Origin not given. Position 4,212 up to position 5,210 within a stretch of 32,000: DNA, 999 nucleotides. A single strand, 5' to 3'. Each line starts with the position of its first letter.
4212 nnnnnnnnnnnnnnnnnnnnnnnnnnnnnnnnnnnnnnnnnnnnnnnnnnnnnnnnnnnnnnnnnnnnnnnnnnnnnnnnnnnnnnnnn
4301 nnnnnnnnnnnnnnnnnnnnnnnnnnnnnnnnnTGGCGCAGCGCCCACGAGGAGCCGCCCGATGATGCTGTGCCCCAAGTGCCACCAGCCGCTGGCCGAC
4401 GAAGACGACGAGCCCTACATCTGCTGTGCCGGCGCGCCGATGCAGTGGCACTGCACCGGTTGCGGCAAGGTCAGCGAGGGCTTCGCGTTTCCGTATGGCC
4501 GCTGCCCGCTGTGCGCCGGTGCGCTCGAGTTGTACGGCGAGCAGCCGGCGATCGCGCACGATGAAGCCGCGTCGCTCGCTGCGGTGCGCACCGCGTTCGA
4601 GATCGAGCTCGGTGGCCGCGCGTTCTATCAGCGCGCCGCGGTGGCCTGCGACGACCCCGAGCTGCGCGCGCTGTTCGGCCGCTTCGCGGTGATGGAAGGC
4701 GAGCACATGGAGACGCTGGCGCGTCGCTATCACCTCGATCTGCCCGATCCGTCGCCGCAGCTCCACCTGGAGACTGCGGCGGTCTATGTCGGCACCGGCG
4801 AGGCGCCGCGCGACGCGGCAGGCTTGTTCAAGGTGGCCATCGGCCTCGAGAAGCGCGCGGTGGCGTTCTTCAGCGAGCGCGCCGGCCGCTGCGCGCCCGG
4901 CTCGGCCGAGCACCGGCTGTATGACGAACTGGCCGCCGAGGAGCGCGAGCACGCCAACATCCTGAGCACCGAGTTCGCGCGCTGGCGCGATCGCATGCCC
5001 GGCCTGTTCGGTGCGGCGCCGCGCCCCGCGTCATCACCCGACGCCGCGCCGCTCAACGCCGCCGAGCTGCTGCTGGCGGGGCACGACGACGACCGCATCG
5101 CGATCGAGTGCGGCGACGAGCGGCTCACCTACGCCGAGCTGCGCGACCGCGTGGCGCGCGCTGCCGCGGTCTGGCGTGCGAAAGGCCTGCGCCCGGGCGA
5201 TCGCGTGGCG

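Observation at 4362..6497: Aromatic-acid CoA ligase fused to an N-terminal Zn-ribbon plus diiron rubrerythrin-like module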

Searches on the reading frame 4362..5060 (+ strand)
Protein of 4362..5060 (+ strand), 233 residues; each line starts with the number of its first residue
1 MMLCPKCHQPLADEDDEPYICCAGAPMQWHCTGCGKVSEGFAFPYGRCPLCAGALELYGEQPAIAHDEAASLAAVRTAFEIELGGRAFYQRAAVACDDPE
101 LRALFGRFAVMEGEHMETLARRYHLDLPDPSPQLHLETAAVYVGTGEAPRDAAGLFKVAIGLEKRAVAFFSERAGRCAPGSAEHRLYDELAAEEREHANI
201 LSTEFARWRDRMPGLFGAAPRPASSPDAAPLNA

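Call 6: search_protein_families(library=ncbifam, proteins=[window:4362-5060:+], max_evalue=0.001)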
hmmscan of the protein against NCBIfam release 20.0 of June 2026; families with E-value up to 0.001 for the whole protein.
window:4362-5060:+ (233 aa): 2 families
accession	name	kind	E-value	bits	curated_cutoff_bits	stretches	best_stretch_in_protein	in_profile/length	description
NF009413.0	PRK12775.1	equivalog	4.4e-82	276.4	1895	1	3-215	798-1005/1006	putative trifunctional 2-polyprenylphenol hydroxylase/glutamate synthase subunit beta/ferritin domain-containing protein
NF045676.1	FeExpMbfA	equivalog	6.7e-06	25.7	450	0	68-120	92-145/318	iron exporter MbfA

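Call 11: find_homologous_proteins(query=window:4362-5000:+)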
Query window:4362-5000:+ (213 aa): 963 proteins with E <= 0.001 among 2284 candidates; the best 120 are listed.
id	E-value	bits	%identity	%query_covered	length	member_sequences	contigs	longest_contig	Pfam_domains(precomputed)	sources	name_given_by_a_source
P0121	6.2e-88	312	68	100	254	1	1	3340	PF02915.24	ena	-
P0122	2.6e-82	294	63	100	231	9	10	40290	PF02915.24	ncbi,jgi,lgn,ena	-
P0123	5.5e-82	293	65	100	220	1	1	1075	PF02915.24,PF13668.13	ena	-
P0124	2.2e-81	291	64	100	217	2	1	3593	PF02915.24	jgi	jgi:glutamate synthase (NADPH/NADH) small chain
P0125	4.4e-81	290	62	100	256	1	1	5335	PF02915.24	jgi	jgi:rubrerythrin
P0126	1.6e-80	288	63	100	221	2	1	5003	PF02915.24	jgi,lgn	jgi:rubrerythrin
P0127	2.2e-80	288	64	100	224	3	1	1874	-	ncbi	ncbi:MAG: hypothetical protein ABI409_19120 [Ramlibacter sp.]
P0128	4.5e-80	287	65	96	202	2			-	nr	nr:hypothetical protein [Piscinibacter sp.]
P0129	6.8e-80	286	62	100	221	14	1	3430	PF02915.24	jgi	jgi:rubrerythrin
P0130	8.1e-80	286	64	100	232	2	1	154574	PF02915.24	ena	-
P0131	2.1e-79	284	64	100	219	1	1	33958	-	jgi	jgi:rubrerythrin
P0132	4.2e-79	283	62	100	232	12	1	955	PF02915.24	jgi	-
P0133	4.3e-79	283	62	100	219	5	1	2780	-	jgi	jgi:glutamate synthase (NADPH) small chain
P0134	6.3e-79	283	62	100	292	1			PF00501.35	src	-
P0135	7.7e-78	279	64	99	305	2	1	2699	PF02915.24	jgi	jgi:rubrerythrin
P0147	4.3e-74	267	58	98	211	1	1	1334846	PF02915.24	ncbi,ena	-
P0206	1.5e-71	259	59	98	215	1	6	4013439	PF02915.24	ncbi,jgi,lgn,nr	ncbi:MAG: ferritin family protein [Burkholderiaceae bacterium]|jgi:rubrerythrin|nr:ferritin family p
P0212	2.2e-71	258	57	100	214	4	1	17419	PF02915.24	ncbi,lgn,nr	ncbi:MAG: hypothetical protein JNM48_05430 [Rhodospirillales bacterium]|nr:hypothetical protein [Rho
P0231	3.3e-71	258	60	97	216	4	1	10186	-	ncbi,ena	ncbi:MAG TPA: hypothetical protein VIH40_00600 [Xanthobacteraceae bacterium]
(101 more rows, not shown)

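Call 18: find_encoding_contigs(protein=P0206, flank=8000, max_places=1)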
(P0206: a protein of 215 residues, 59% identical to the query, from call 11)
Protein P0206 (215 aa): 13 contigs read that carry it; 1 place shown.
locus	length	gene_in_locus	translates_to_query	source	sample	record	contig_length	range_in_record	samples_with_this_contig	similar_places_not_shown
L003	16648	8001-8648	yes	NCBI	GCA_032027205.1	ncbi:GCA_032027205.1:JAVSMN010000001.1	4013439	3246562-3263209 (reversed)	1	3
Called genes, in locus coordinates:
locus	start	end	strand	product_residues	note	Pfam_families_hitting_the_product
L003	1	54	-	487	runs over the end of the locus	PF02788:RuBisCO_large_N, PF00016:RuBisCO_large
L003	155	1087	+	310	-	PF00126:HTH_1, PF03466:LysR_substrate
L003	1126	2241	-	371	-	PF00034:Cytochrom_C, PF13442:Cytochrome_CBB3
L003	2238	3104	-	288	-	PF02433:FixO, PF00034:Cytochrom_C (faint)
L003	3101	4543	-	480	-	PF00115:COX1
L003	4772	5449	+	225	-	PF01323:DSBA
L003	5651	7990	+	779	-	PF10418:DHODB_Fe-S_bind, PF14691:Fer4_20, PF07992:Pyr_redox_2, PF13450:NAD_binding_8, PF13738:Pyr_redox_3 (weak), PF00070:Pyr_redox (weak)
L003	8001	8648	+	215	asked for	PF02915:Rubrerythrin (faint)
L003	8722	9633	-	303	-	PF00126:HTH_1, PF03466:LysR_substrate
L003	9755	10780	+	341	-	PF05368:NmrA (faint), PF01370:Epimerase (weak)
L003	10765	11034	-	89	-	-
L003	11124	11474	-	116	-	PF13663:DUF4148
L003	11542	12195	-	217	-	PF04542:Sigma70_r2, PF08281:Sigma70_r4_2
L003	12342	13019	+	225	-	PF00072:Response_reg, PF00196:GerE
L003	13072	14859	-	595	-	PF00512:HisKA, PF02518:HATPase_c, PF00072:Response_reg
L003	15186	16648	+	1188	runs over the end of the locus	PF00732:GMC_oxred_N, PF13450:NAD_binding_8 (faint), PF05199:GMC_oxred_C, PF00561:Abhydrolase_1 (faint)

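Call 19: find_encoding_contigs(protein=P0147, flank=8000, max_places=1)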
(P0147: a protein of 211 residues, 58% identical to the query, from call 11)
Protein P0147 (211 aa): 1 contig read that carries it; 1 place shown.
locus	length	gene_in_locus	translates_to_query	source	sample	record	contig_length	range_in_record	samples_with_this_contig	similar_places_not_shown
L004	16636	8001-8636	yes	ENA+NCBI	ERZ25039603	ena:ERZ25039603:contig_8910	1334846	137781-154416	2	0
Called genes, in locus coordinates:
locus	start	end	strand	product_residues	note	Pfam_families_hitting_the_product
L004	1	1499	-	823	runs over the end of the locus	PF00521:DNA_topoisoIV, PF03989:DNA_gyraseA_C (weak)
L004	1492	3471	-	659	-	PF02518:HATPase_c, PF00204:DNA_gyraseB, PF01751:Toprim, PF00986:DNA_gyraseB_C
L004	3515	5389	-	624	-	PF02705:K_trans, PF22776:K_trans_C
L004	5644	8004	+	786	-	PF10418:DHODB_Fe-S_bind, PF14691:Fer4_20, PF13738:Pyr_redox_3 (faint), PF07992:Pyr_redox_2, PF13450:NAD_binding_8 (weak), PF00070:Pyr_redox (weak)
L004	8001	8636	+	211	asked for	PF02915:Rubrerythrin (faint)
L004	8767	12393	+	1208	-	PF01855:POR_N, PF17147:PFOR_II, PF01558:POR, PF10371:EKR, PF14697:Fer4_21 (faint), PF12838:Fer4_7, PF13187:Fer4_9 (weak), PF02775:TPP_enzyme_C, +3 more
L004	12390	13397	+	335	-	PF01180:DHO_dh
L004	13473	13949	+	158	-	PF03625:DUF302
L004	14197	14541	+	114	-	PF13937:DUF4212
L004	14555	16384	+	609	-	PF00474:SSF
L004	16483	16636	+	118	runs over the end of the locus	-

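Call 21: predict_structure(alignment_id=A1)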
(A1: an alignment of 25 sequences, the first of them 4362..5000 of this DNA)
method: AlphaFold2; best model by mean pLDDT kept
length: 213 residues; sequences in the alignment: 25
mean_pLDDT: 78.2   pTM: 0.67
mean pLDDT of the five models: 78.2, 70.4, 69.7, 66.3, 65.3
residues with pLDDT >= 90: 65; 70-90: 85; 50-70: 53; < 50: 10
segments of 3 or more residues with pLDDT < 50: 16-19, 60-64
pLDDT, mean of each block of 10 residues (from residue 1): 62 53 60 77 63 71 54 71 87 91 92 83 69 78 84 92 93 90 83 93 93 80
secondary structure, 60 per line:
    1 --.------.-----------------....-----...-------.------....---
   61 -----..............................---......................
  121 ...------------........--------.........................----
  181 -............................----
elements in order: E28-31 E37-39 E54-57 H66-95 H99-123 H136-143 H152-176 H182-209
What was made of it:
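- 4362..4532 (+): Cys-rich region (residues 1-57): CxxC-x13-CC and CxxC-x13-CxxC, probably two Cys4 knuckle (rubredoxin- or Zn-ribbon-like) metal sites. The AF2 model shows beta-hairpins at pLDDT 53-77 (call 21).
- On Rubrerythrin / reverse rubrerythrin: The AF2 model has four long helices at pLDDT 85-93 (call 21).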

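Call 24: search_protein_representatives(alignment_id=A1)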
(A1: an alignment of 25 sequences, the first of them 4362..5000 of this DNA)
Query: 25 sequences, 211 profile positions. Proteins with E-value up to 0.001 (for the whole library): 2011; up to 1e-10: 210; up to 1e-30: 72. The best 150 are listed.
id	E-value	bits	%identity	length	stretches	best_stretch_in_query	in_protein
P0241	5.3e-98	343.4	-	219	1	2-211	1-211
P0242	2.1e-94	331.6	-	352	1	3-211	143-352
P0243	1.3e-90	319.2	-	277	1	2-211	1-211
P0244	1.5e-89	315.7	-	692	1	2-211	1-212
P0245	1.2e-88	312.8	-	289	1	3-211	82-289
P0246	6.1e-83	294.1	-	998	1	4-211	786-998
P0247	6.8e-81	287.5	-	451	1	16-211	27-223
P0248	1.1e-80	286.8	-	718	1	2-207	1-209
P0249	5.8e-75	268.1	-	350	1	3-211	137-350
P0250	1.7e-72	260.0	-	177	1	35-211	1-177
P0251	1.6e-71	256.8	-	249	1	2-199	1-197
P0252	1.8e-69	250.1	-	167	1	45-211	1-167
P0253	1.5e-67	243.8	-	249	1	35-194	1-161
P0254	6.6e-67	241.7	-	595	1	3-208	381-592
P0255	1.8e-66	240.4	-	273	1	3-211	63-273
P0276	6.3e-44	166.7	-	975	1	3-211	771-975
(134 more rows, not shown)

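Call 25: fold_search(model_id=the predicted structure, library=pdb)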
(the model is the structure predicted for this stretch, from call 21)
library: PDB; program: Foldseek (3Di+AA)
matches with E <= 10: 420; with E <= 0.001: 0
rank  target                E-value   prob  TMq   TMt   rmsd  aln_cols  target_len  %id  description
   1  2oh3                  2.8e-03  1.00  0.48  0.67   4.9       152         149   20  Crystal structure of COG1633: Uncharacterized conserved protein (ZP_00055496.1) from Magnetospirillum magnetotacticum MS (released 2007-01-23)
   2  9gzu                  6.5e-03  1.00  0.48  0.61   4.5       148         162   19  Crystal structure of apo-bacterioferritin (Bfr) from Brucella melitentsis (released 2025-10-15)
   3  3fvb_A                7.6e-03  1.00  0.46  0.59   4.4       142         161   20  Crystal structure of ferritin (bacterioferritin) from Brucella melitensis (released 2009-02-03)
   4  5xx9_B                1.7e-02  1.00  0.47  0.61   4.2       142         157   17  Crystal structure of Bacterioferritin (released 2018-07-11)
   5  4am2_A                1.8e-02  1.00  0.48  0.62   4.2       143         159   17  Bacterioferritin from Blastochloris viridis (released 2012-10-31)
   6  2qf9_B                1.8e-02  1.00  0.36  0.44   7.1       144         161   14  Crystal structure of putative secreted protein DUF305 from Streptomyces coelicolor (released 2007-07-17)
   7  2vzb_B                1.9e-02  1.00  0.44  0.54   4.6       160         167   18  A Dodecameric Thioferritin in the Bacterial Domain, Characterization of the Bacterioferritin-Related Protein from Bact (released 2009-11-17)
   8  2vzb_A                2.0e-02  1.00  0.42  0.51   5.1       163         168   17  A Dodecameric Thioferritin in the Bacterial Domain, Characterization of the Bacterioferritin-Related Protein from Bact (released 2009-11-17)
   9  5xx9_E                2.2e-02  1.00  0.45  0.57   4.5       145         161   16  Crystal structure of Bacterioferritin (released 2018-07-11)
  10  2qf9_A                2.3e-02  1.00  0.35  0.44   7.1       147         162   14  Crystal structure of putative secreted protein DUF305 from Streptomyces coelicolor (released 2007-07-17)
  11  8sqo                  2.9e-02  1.00  0.48  0.63   4.5       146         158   19  Crystal Structure of Bacterioferritin (Bfr) from Brucella abortus (magnesium bound, F16L mutant) (released 2023-05-17)
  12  5ffc_A                3.2e-02  1.00  0.38  0.50   6.0       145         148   12  CopM in the Cu(II)-bound form (released 2016-09-07)
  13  2fzf_A                3.8e-02  1.00  0.43  0.55   5.3       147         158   21  Hypothetical Protein Pfu-1136390-001 From Pyrococcus furiosus (released 2006-02-21)
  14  6jee                  4.7e-02  1.00  0.44  0.53   4.4       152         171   18  Crystal structure of apo-L161C/L165C-Fr (released 2019-12-11)
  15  5fej_B                4.7e-02  1.00  0.42  0.58   5.0       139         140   12  CopM in the Cu(I)-bound form (released 2016-09-07)
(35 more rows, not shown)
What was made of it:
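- On Rubrerythrin / reverse rubrerythrin: Foldseek hits are ferritin-like (call 25).
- Foldseek E-values are weak, with the best at 2.8e-3 (call 25).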

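Call 26: find_related_loci(query=A1, collection=genome_contigs, flank=6000)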
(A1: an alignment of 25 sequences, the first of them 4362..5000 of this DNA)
Query A1 (213 aa) in genome_contigs; peptide patterns used: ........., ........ (x = any residue, [..] = any of these).
599 stretches matched a pattern (row limit reached: there are more); 475 encode a relative of the query (tblastn E <= 1e-3); the best 80 are kept; 80 distinct loci.
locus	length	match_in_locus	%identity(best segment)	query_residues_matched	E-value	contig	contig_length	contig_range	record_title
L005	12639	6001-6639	85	1-213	2e-109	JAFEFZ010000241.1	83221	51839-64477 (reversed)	MAG: Proteobacteria bacterium isolate SZAS TMP-57 LIN-715__241__length-83221, whole genome shotgun sequence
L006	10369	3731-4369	72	1-213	2e-101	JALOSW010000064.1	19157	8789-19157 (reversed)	MAG: Burkholderiales bacterium isolate Prado217 scaffold_3669, whole genome shotgun sequence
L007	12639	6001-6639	69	1-213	2e-93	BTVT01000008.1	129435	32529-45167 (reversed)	MAG: Rubrivivax sp. AMX-MBFR-78 DNA, sequence08, whole genome shotgun sequence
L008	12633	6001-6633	67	2-213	4e-93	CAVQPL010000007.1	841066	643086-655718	MAG: uncultured beta proteobacterium isolate MFD09964.bin.2.268 genome assembly, contig: contig_3870, whole genome shotg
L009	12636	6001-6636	67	1-213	6e-92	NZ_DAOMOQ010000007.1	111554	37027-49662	MAG: Ottowia sp. isolate AMR_MDS_5882 NODE_82_length_111554_cov_21.612884, whole genome shotgun sequence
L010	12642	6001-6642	69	1-213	1e-91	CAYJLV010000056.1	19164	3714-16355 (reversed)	MAG TPA_asm: uncultured Burkholderiaceae bacterium isolate ERP124720_co1_87 genome assembly, contig: NODE_3632_length_19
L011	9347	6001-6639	70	1-213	2e-91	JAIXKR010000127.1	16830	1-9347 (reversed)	MAG: Burkholderiales bacterium isolate UW1SPNA031 one-stage_bin031_NODE_2567, whole genome shotgun sequence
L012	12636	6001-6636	66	2-213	2e-90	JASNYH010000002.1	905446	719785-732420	MAG: Burkholderiaceae bacterium isolate PROT-4 HKU-EGSB-PROT-4_2, whole genome shotgun sequence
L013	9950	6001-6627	67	2-210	2e-89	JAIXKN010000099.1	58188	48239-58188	MAG: Burkholderiales bacterium isolate UW1SPNA020 one-stage_bin020_NODE_632, whole genome shotgun sequence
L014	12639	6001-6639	71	1-213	2e-89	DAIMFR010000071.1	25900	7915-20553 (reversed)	MAG TPA_asm: Rubrivivax sp. isolate CTOTU2301 NODE_869_length_25900_cov_12.597678, whole genome shotgun sequence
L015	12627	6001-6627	66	2-213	1e-88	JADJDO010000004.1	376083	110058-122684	MAG: Ideonella sp. isolate Aved_18-Q3-R54-62_MAXAC.186 tig00010547-10-3756160, whole genome shotgun sequence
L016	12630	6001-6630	66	1-213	8e-89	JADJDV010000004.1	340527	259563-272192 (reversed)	MAG: Burkholderiales bacterium isolate Aved_18-Q3-R54-62_MAXAC.293 tig00002436-10-3404750, whole genome shotgun sequence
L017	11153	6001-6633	69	1-213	3e-88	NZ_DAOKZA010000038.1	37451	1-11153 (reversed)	MAG: Azohydromonas sp. isolate AMR_MDS_0038 NODE_637_length_37451_cov_16.707643, whole genome shotgun sequence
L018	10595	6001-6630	63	2-213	3e-88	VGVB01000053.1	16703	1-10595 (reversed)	MAG: Gammaproteobacteria bacterium isolate M_DeepCast_65m_mx_133 M_DeepCast_65m_mx_133_Ga0194120_10006383, whole genome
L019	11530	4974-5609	64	2-213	3e-87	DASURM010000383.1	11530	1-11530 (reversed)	MAG TPA_asm: Burkholderiaceae bacterium isolate SMAG_U1707 k141_245221, whole genome shotgun sequence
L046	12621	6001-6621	60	2-213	6e-80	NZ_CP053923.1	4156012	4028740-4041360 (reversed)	Defluviicoccus vanus strain Ben 114 chromosome, complete genome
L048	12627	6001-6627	59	2-213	1e-79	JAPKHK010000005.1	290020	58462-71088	MAG: Casimicrobiaceae bacterium isolate PDA_C_MAG.43 MAG.43_5, whole genome shotgun sequence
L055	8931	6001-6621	59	2-213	3e-78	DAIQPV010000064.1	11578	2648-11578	MAG TPA_asm: Rhodospirillales bacterium isolate CTOTU24504 NODE_3070_length_11578_cov_4.381411, whole genome shotgun seq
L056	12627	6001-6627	58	2-213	9e-78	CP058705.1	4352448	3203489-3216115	MAG: Defluviicoccus sp. isolate SSA4 chromosome, complete genome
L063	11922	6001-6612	57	1-209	7e-76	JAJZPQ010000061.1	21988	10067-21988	MAG: Proteobacteria bacterium isolate SKS1.bin129 NODE_4172_length_21988_cov_6.238461, whole genome shotgun sequence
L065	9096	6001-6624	58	2-213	3e-76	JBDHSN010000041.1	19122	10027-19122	MAG: Rhodospirillales bacterium isolate AS-MESO-3CA.249 NODE_12397_length_19122_cov_6.350591, whole genome shotgun seque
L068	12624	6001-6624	57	1-213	1e-75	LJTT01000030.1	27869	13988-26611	MAG: Betaproteobacteria bacterium SG8_41 WOR_8-12_1063, whole genome shotgun sequence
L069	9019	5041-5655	57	4-213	1e-75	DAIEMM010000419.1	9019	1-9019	MAG TPA_asm: Anaeromyxobacteraceae bacterium isolate clean1110 k141_592808, whole genome shotgun sequence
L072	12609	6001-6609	59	1-208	1e-75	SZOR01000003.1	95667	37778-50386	Betaproteobacteria bacterium PRO7 ZYPT4scaffold_103, whole genome shotgun sequence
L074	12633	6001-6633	58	2-213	1e-75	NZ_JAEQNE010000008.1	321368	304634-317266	Ramlibacter monticola strain KACC 19175 contig8, whole genome shotgun sequence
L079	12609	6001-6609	59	1-208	5e-75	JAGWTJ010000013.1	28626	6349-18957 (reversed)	MAG: Burkholderiales bacterium isolate REEB370 contig-150_1377, whole genome shotgun sequence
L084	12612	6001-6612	56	1-209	6e-75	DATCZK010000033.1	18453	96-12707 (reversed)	MAG TPA_asm: Burkholderiaceae bacterium isolate SMAG_U68 k141_777937, whole genome shotgun sequence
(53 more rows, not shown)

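Call 29: search_solved_structures(query=A1, max_evalue=1, show_alignments=2)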
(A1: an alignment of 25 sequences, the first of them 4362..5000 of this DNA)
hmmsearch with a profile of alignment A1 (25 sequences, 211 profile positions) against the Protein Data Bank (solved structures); distinct sequences matched with E-value up to 1: 21.
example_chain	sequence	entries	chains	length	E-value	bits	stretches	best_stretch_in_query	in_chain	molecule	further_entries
2fzf_A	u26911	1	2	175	5e-10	42.8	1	68-201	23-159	hypothetical protein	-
2oh3_A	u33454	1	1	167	3.3e-06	30.3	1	67-125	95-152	COG1633: Uncharacterized conserved protein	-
7s5k_A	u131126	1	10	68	0.017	18.2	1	66-112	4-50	EncB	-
7s5c_A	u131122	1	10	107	0.018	18.1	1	63-112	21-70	EncB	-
1vjx_A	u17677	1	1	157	0.037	17.1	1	145-197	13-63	putative ferritin-like diiron-carboxylate protein TM1526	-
9bh5_Cp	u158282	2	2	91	0.09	15.8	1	25-50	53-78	Large ribosomal subunit protein eL43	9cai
2kdx_A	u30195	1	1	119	0.1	15.7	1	21-58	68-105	Hydrogenase/urease nickel incorporation protein hypA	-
6g81_A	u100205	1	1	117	0.1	15.7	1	21-58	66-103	Hydrogenase maturation factor HypA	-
5n5e_e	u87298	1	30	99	0.13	15.3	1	61-111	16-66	PFC_05175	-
1b71_A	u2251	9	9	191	0.13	15.3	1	22-50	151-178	PROTEIN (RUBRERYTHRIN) | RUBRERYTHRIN | Rubrerythrin all-iron(III) form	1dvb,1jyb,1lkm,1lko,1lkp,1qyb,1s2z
1ryt_A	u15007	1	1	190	0.13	15.2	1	22-50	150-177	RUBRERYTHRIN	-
4f2l_A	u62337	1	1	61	0.19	14.8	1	90-144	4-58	5'-AMP-activated protein kinase catalytic subunit alpha-1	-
4v8p_BY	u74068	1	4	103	0.19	14.7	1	26-69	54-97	RPL37A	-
5lj9_A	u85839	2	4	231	0.24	14.4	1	102-161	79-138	Macrolide export ATP-binding/permease protein MacB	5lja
6knb_B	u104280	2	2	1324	0.27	14.3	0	3-65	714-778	DNA polymerase D DP2 (DNA polymerase II large) subunit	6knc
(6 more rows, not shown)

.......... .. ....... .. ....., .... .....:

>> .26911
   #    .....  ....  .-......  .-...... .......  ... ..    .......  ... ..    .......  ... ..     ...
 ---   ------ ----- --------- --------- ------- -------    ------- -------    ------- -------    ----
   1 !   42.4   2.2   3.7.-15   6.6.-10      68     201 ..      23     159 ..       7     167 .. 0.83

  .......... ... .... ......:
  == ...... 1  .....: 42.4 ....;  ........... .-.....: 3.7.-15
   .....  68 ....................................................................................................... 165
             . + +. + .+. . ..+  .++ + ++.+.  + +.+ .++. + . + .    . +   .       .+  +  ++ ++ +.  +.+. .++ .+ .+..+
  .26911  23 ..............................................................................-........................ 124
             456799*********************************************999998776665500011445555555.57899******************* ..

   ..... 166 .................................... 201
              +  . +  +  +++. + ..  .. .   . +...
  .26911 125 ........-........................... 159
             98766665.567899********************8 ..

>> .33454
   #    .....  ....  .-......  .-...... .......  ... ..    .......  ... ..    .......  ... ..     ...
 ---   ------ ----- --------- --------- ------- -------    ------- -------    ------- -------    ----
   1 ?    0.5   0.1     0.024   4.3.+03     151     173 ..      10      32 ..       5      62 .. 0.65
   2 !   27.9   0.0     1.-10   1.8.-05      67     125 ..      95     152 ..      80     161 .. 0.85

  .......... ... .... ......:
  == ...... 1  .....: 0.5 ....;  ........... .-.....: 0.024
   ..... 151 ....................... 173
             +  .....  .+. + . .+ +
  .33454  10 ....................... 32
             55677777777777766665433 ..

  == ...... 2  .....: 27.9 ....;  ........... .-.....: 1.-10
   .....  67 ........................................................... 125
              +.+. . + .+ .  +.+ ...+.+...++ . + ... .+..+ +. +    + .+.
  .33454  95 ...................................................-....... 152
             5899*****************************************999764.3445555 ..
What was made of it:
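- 4362..4532 (+): The region gives a weak match to the rubredoxin-like part of rubrerythrin 1B71 (call 29).
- Closest known: Rubrerythrin and reverse rubrerythrin. Different: The nearest solved relatives are uncharacterised COG1633 proteins 2fzf and 2oh3 (calls 25, 29).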
